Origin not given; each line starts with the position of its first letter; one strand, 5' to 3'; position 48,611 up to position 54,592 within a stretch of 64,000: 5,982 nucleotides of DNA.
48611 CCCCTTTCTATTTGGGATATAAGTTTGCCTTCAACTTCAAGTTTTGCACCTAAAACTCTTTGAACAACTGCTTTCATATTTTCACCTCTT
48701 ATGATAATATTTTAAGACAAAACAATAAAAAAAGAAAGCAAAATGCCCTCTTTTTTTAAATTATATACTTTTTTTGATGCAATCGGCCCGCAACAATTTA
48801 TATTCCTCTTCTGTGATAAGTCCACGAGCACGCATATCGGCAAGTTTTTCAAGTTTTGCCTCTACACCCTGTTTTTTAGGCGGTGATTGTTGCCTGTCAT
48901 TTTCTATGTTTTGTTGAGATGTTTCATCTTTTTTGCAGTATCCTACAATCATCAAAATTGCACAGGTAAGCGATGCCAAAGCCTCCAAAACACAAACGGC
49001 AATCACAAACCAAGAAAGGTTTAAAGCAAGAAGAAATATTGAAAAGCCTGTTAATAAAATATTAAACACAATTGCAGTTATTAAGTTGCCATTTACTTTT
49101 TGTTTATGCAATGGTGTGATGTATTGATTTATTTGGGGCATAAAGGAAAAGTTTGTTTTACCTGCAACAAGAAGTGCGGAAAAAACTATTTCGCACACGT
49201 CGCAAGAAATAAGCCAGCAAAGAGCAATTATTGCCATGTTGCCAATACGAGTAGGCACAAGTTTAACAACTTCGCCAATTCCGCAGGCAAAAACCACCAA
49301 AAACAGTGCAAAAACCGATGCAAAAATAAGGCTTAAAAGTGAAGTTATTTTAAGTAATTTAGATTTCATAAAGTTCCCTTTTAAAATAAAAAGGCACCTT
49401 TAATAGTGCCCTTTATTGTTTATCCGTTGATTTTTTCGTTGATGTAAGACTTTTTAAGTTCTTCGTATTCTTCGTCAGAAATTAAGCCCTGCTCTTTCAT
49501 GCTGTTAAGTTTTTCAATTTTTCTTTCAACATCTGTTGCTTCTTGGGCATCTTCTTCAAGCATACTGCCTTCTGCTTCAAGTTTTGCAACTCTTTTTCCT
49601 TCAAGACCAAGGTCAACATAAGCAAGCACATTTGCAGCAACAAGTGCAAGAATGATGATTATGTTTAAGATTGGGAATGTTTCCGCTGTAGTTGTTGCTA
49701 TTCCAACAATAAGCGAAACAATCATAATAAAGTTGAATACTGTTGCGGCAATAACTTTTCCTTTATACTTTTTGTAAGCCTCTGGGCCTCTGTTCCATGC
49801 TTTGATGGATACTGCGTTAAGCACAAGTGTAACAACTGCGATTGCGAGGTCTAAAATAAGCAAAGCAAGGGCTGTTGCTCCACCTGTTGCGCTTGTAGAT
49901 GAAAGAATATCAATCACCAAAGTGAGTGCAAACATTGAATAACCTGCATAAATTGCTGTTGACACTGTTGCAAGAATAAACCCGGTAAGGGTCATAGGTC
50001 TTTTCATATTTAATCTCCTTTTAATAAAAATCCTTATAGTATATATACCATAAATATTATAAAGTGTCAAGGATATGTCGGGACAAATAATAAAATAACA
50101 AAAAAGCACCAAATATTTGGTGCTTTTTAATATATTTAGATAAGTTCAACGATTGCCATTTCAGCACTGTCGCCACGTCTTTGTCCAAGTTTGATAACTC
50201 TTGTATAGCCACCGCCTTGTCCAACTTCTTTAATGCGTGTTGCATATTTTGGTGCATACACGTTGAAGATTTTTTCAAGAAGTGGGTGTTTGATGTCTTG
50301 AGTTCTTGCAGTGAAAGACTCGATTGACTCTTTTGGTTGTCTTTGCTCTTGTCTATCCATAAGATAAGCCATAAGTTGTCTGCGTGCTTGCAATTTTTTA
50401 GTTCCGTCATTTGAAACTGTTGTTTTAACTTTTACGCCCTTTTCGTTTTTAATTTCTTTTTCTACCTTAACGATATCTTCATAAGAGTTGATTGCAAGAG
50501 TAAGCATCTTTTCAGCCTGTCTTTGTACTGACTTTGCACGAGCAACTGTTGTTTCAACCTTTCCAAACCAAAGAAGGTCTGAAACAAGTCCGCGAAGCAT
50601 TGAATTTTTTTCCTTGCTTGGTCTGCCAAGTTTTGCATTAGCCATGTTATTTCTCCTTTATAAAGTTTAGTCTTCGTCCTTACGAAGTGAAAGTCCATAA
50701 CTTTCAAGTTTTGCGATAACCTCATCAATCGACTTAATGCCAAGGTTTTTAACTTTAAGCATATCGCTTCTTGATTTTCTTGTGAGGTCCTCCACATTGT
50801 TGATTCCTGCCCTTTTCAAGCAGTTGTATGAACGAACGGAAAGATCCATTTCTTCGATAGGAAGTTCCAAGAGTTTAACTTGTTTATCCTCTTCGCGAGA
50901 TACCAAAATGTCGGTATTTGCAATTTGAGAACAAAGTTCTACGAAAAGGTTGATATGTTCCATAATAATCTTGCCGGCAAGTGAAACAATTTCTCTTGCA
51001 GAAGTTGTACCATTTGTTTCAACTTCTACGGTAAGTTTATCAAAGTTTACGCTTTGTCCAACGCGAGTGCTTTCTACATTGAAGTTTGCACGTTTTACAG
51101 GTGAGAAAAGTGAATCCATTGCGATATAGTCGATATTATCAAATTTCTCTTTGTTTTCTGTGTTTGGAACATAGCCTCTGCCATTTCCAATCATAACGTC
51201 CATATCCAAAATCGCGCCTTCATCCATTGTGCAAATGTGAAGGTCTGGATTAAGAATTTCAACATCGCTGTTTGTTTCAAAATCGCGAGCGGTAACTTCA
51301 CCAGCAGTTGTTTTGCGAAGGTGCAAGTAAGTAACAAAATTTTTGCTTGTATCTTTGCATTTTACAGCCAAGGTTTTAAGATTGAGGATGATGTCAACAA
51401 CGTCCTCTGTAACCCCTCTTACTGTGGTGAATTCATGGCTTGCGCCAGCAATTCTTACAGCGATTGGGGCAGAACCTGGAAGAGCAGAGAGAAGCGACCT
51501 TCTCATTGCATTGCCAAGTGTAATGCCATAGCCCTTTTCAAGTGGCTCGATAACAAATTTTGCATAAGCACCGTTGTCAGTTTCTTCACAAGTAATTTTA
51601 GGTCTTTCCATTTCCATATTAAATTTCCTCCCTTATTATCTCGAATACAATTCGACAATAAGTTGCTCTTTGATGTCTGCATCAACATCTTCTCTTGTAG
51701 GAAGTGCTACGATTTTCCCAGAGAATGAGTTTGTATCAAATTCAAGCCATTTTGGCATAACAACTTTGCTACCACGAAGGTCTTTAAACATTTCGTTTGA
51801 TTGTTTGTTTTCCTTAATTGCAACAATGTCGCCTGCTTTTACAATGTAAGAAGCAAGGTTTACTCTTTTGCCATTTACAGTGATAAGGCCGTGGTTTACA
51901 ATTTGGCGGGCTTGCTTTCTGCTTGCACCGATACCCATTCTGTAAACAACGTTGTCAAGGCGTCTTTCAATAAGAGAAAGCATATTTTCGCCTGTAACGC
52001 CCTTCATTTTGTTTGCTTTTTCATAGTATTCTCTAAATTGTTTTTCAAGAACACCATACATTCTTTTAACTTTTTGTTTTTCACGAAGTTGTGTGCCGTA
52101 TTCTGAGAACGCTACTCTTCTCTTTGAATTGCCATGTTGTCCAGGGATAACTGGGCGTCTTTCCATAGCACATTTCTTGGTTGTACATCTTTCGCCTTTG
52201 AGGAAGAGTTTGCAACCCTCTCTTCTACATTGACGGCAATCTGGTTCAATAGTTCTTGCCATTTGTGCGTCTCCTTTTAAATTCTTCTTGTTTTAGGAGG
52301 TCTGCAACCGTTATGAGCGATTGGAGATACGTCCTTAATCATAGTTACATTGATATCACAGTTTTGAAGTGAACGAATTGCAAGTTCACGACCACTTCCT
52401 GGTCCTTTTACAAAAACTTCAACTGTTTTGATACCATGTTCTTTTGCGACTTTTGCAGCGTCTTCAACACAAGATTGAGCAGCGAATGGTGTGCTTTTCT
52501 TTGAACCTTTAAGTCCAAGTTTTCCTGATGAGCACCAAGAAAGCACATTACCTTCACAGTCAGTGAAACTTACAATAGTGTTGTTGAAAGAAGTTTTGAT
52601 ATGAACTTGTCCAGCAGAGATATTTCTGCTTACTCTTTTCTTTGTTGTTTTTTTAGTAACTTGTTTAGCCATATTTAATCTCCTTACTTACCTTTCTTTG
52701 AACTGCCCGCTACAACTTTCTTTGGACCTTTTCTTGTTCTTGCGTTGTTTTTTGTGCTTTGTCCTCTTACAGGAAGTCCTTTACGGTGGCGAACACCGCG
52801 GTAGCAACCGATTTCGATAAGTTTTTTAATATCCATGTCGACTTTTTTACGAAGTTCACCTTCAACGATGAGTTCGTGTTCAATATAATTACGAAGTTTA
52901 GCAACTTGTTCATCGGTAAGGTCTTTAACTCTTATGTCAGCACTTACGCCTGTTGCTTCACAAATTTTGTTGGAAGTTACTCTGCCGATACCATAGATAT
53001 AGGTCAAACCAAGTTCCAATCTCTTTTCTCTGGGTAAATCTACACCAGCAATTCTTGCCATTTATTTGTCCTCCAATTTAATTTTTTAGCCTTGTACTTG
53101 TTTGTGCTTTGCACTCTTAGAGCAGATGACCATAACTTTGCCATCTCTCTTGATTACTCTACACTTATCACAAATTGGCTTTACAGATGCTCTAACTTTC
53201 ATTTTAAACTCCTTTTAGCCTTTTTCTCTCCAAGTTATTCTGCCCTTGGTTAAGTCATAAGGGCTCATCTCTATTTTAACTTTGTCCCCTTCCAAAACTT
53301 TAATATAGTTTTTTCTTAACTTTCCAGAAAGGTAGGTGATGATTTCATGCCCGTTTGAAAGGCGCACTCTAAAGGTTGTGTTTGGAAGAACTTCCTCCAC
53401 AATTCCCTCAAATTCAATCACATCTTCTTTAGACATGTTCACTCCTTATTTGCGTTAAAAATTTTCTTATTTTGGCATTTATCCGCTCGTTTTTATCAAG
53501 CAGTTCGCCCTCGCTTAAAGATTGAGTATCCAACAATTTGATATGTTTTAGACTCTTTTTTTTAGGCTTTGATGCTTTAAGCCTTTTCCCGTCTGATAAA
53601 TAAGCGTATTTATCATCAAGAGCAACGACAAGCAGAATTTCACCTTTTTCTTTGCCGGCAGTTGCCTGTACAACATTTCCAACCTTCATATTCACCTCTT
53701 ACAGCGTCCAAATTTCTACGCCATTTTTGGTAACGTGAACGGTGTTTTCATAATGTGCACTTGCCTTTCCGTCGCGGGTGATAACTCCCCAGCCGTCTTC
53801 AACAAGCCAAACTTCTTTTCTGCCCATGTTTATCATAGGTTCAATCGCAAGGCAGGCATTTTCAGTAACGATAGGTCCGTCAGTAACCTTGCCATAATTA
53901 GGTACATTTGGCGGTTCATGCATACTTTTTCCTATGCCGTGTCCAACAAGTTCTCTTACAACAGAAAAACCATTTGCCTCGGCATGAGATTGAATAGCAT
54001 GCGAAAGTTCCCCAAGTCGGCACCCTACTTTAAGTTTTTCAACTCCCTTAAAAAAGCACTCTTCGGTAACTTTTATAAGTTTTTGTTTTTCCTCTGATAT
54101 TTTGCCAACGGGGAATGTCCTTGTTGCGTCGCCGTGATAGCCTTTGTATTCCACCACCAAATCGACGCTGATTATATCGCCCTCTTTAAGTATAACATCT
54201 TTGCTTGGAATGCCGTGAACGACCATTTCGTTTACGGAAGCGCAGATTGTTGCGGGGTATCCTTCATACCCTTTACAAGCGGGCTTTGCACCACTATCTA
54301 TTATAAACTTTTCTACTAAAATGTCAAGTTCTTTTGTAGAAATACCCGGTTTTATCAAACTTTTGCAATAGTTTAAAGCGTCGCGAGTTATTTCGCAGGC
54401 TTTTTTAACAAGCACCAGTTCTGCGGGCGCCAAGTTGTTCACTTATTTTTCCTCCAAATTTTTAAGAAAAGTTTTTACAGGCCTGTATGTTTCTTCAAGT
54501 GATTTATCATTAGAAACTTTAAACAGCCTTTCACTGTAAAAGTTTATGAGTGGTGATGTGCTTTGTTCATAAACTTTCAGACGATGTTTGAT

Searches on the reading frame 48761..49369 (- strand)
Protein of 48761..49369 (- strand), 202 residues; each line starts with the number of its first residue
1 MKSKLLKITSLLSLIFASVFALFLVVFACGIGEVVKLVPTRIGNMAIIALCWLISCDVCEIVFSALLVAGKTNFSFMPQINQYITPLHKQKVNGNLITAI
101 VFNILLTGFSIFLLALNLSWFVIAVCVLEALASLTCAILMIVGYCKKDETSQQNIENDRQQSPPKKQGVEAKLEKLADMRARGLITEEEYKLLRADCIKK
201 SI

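Call 25: search_protein_families(library=pfam, proteins=[window:48761-49369:-], max_evalue=0.00001)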
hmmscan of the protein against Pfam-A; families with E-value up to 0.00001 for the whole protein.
window:48761-49369:- (202 aa): 1 family
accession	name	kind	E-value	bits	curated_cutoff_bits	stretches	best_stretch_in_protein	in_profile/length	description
PF09851.14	SHOCT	-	9.7e-07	28.8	27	1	172-195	2-25/28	Short C-terminal domain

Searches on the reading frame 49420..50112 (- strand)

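Call 25: search_protein_families(library=pfam, proteins=[window:49420-50112:-], max_evalue=0.00001)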
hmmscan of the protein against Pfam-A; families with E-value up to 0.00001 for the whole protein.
window:49420-50112:- (230 aa): 1 family
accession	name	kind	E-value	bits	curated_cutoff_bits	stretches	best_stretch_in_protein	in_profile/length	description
PF09851.14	SHOCT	-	2e-06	27.8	27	1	198-221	2-25/28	Short C-terminal domain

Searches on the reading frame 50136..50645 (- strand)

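Call 25: search_protein_families(library=pfam, proteins=[window:50136-50645:-], max_evalue=0.00001)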
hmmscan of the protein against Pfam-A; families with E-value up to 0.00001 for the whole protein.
window:50136-50645:- (169 aa): 1 family
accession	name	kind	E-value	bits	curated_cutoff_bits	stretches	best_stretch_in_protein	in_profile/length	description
PF01196.24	Ribosomal_L17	-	1e-23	84.4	27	1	16-169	1-97/97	Ribosomal protein L17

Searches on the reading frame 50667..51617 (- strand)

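Call 26: search_protein_families(library=pfam, proteins=[window:50667-51617:-], max_evalue=0.00001)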
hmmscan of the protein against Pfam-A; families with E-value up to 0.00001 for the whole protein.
window:50667-51617:- (316 aa): 3 families
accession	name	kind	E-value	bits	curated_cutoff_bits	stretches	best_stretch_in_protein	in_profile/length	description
PF01000.31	RNA_pol_A_bac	-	3.2e-32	111.7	33.9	1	54-172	1-119/119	RNA polymerase Rpb3/RpoA insert domain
PF03118.21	RNA_pol_A_CTD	-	1.9e-25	88.8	23.8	1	242-305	3-66/67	Bacterial RNA polymerase, alpha chain C terminal domain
PF01193.29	RNA_pol_L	-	1.6e-17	63.4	24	1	24-221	1-73/74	RNA polymerase Rpb3/Rpb11 dimerisation domain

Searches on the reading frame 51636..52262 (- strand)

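Call 26: search_protein_families(library=pfam, proteins=[window:51636-52262:-], max_evalue=0.00001)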
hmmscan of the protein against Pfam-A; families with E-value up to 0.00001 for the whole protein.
window:51636-52262:- (208 aa): 2 families
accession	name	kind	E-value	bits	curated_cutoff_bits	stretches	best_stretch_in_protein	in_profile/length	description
PF00163.24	Ribosomal_S4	-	2e-32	112.2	23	1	4-99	2-95/95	Ribosomal protein S4/S9 N-terminal domain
PF01479.30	S4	-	2.2e-19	69.4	22.8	1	100-147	1-48/48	S4 domain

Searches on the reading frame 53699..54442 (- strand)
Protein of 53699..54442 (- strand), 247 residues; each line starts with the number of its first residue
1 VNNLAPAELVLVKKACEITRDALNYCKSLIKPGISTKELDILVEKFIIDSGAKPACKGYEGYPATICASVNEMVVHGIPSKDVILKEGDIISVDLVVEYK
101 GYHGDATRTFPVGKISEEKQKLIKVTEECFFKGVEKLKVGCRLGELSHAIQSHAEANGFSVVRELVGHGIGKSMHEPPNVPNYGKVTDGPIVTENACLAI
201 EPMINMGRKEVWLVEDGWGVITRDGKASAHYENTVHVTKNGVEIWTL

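Call 26: search_protein_families(library=pfam, proteins=[window:53699-54442:-], max_evalue=0.00001)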
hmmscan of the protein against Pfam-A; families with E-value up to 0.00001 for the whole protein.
window:53699-54442:- (247 aa): 1 family
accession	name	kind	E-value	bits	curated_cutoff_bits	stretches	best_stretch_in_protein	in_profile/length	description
PF00557.29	Peptidase_M24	-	1.2e-50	172.6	23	1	12-239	3-208/208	Metallopeptidase family M24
